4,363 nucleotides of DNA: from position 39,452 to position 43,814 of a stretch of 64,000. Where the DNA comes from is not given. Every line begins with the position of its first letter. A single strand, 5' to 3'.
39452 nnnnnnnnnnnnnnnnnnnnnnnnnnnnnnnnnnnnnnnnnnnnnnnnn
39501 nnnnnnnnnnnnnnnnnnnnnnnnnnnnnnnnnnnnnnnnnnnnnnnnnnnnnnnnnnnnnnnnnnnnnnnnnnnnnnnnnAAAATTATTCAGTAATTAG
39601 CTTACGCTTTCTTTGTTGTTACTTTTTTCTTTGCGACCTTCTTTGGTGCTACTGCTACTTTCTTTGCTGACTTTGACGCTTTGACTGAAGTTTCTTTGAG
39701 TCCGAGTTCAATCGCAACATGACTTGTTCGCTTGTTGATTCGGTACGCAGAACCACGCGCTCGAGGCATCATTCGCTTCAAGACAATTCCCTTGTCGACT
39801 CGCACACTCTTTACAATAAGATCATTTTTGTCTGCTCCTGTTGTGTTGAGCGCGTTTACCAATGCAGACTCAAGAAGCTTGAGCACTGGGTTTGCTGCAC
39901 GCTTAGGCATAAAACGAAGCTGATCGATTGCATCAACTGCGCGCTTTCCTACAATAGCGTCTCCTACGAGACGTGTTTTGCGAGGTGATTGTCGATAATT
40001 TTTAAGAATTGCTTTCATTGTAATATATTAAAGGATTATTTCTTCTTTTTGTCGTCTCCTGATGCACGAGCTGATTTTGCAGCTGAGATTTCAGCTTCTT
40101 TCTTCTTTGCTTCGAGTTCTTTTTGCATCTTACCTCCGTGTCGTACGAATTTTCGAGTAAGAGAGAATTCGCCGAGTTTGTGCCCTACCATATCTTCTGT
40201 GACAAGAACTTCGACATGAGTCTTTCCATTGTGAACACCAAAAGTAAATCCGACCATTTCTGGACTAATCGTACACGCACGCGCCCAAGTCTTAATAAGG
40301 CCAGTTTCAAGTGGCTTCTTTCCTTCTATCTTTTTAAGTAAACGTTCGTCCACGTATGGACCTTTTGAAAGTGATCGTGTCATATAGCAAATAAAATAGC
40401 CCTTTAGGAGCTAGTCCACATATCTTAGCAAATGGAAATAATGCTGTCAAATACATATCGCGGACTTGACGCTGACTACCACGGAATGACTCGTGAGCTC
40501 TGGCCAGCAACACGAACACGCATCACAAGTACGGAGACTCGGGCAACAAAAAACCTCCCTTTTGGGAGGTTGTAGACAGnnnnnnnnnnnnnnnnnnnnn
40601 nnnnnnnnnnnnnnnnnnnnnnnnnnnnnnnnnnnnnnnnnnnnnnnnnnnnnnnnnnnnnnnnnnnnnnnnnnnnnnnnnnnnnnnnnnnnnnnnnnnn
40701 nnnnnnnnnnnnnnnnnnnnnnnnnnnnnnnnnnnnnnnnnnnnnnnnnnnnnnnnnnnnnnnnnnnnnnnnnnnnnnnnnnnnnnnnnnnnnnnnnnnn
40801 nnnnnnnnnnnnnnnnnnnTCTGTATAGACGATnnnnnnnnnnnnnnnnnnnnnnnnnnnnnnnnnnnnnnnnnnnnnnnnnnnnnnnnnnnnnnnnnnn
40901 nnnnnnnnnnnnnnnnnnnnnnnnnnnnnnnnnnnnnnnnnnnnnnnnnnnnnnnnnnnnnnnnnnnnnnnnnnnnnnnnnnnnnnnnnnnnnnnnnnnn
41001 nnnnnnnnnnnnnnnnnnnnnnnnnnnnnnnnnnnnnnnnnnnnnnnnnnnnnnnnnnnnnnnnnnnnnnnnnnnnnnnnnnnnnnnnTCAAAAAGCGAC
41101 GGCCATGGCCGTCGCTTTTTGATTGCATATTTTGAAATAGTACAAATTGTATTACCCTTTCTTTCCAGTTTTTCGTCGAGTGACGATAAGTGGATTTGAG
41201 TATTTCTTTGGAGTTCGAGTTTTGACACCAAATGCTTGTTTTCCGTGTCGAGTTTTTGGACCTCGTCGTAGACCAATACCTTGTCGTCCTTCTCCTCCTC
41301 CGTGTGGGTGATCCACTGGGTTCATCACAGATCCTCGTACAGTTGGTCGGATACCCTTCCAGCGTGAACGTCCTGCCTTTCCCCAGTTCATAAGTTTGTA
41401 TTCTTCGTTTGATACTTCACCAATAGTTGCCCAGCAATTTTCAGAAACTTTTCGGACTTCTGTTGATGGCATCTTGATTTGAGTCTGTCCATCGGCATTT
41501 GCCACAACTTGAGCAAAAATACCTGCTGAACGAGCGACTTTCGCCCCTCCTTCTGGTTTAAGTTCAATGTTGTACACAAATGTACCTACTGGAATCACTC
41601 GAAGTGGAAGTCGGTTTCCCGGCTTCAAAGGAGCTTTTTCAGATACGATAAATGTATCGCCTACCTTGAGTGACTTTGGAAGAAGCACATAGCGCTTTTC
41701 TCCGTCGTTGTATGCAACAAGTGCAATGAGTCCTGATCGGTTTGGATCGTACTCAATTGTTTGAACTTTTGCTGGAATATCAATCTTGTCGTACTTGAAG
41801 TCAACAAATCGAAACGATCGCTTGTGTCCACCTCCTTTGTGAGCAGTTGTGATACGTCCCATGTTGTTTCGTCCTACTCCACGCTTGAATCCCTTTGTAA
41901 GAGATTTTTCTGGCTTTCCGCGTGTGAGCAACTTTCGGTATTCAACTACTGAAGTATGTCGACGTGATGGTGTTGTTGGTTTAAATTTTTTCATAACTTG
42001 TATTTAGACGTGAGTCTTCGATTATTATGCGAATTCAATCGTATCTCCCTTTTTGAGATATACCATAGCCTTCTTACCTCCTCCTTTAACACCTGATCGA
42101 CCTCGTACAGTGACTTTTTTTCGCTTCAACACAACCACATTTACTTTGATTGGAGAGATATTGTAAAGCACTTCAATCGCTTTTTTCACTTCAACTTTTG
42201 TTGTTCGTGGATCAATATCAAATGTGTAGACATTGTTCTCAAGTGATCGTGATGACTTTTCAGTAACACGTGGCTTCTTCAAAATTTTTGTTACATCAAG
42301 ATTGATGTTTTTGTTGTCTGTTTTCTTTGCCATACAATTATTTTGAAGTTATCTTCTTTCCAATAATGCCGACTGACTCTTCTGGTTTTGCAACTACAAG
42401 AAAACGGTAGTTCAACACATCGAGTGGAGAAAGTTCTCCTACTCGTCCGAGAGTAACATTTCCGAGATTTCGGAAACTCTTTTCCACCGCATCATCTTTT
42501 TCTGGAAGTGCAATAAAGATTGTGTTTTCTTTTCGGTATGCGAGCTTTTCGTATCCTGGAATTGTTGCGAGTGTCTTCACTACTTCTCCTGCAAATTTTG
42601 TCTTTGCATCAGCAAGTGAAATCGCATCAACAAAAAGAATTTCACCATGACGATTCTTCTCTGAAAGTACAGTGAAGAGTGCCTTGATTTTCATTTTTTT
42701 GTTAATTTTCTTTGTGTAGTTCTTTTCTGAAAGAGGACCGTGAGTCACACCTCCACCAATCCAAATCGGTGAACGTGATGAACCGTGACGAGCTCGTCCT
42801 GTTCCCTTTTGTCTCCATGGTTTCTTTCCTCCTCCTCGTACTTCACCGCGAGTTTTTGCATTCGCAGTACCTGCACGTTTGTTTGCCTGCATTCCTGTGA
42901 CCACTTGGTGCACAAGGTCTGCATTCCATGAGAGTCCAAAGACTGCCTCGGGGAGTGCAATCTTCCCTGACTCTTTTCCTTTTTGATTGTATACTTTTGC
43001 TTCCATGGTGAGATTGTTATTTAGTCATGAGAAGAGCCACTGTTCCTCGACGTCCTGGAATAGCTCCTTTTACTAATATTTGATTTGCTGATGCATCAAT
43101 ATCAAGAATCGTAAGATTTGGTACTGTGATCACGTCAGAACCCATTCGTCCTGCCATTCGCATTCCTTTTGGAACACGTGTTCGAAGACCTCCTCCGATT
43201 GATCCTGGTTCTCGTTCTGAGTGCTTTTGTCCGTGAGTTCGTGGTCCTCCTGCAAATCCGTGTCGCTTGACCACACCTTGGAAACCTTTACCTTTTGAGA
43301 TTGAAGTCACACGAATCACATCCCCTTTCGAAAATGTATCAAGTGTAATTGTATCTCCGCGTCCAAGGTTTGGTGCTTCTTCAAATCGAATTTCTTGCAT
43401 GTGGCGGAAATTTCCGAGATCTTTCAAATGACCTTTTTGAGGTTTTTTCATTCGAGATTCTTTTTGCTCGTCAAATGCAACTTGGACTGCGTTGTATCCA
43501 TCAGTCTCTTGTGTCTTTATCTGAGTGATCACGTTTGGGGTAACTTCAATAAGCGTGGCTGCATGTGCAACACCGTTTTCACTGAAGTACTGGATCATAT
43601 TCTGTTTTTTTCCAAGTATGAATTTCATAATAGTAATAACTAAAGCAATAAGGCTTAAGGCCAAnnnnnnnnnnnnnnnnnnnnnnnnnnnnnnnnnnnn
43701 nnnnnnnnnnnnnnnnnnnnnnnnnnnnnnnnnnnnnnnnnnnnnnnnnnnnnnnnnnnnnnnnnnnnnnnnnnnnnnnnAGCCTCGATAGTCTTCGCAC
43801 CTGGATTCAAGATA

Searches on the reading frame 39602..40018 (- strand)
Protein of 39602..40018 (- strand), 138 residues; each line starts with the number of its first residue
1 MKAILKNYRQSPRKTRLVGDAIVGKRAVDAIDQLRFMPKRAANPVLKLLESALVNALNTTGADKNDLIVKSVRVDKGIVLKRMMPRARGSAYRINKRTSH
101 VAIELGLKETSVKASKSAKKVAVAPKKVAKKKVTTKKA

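Call 82: search_protein_families(library=pfam, proteins=[window:39602-40018:-], max_evalue=0.001)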
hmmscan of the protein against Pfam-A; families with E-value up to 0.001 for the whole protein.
window:39602-40018:- (138 aa): 1 family
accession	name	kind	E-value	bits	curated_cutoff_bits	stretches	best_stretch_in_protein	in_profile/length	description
PF00237.24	Ribosomal_L22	-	1.2e-33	115.9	28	1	3-105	1-103/104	Ribosomal protein L22p/L17e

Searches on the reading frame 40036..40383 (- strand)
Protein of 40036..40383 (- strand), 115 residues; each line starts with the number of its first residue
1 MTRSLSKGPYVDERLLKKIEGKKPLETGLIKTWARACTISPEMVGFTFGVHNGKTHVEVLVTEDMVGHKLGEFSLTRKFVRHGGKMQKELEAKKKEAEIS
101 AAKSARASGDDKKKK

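Call 82: search_protein_families(library=pfam, proteins=[window:40036-40383:-], max_evalue=0.001)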
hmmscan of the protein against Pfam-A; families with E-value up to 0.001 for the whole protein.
window:40036-40383:- (115 aa): 1 family
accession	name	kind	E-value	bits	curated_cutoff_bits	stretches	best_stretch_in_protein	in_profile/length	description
PF00203.26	Ribosomal_S19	-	7e-34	116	27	1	3-82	1-81/81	Ribosomal protein S19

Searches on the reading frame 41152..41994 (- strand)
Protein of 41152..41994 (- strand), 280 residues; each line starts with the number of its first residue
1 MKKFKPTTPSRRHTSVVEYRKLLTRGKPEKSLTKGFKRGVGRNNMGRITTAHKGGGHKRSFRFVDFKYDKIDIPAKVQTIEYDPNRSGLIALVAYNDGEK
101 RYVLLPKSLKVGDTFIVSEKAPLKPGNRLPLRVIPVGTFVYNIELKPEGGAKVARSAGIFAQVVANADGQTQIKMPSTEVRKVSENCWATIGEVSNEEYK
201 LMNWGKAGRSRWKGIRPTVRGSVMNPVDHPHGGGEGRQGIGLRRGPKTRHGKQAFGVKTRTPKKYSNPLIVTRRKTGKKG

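Call 82: search_protein_families(library=pfam, proteins=[window:41152-41994:-], max_evalue=0.001)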
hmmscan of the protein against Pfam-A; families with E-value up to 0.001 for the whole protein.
window:41152-41994:- (280 aa): 2 families
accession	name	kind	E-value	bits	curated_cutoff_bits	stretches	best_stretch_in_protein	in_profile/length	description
PF03947.24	Ribosomal_L2_C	-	7.1e-51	172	33.7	1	124-249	1-124/126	Ribosomal Proteins L2, C-terminal domain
PF00181.30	Ribosomal_L2_N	-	9.7e-33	112.5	23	1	41-116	1-76/77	Ribosomal Proteins L2, RNA binding N-terminal domain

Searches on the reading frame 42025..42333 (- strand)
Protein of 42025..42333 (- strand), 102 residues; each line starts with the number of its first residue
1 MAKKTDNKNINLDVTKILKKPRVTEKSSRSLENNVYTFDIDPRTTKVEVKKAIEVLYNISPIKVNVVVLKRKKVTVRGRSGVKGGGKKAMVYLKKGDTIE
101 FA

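Call 82: search_protein_families(library=pfam, proteins=[window:42025-42333:-], max_evalue=0.001)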
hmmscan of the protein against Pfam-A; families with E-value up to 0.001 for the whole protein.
window:42025-42333:- (102 aa): 1 family
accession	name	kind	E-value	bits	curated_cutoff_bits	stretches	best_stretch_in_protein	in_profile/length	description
PF00276.25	Ribosomal_L23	-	7.2e-22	78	30.8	1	16-101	1-86/86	Ribosomal protein L23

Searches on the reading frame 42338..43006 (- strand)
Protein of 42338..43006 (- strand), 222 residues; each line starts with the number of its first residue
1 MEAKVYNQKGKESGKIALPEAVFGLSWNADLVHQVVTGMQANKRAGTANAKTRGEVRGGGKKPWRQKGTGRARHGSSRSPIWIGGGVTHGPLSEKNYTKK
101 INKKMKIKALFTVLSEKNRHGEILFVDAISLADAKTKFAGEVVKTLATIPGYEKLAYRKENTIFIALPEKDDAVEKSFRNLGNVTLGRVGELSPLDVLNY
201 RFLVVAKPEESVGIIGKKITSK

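Call 83: search_protein_families(library=pfam, proteins=[window:42338-43006:-], max_evalue=0.001)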
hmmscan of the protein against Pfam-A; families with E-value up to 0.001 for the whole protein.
window:42338-43006:- (222 aa): 1 family
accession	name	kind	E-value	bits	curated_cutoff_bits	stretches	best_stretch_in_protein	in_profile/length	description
PF00573.27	Ribosomal_L4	-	5e-56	189.8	25.8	1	16-207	1-181/190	Ribosomal protein L4/L1 family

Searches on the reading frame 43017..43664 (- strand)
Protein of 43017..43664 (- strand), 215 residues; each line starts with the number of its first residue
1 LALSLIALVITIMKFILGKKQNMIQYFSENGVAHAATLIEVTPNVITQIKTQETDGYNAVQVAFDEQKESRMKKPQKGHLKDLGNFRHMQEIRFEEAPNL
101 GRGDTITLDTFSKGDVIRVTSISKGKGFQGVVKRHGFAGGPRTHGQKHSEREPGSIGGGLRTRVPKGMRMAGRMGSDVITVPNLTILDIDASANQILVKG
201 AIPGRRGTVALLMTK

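Call 83: search_protein_families(library=pfam, proteins=[window:43017-43664:-], max_evalue=0.001)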
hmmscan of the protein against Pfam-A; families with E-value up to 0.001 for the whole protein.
window:43017-43664:- (215 aa): 1 family
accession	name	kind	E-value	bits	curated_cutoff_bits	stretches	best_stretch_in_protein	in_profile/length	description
PF00297.29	Ribosomal_L3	-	1.5e-15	57.6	22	1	19-191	126-290/369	Ribosomal protein L3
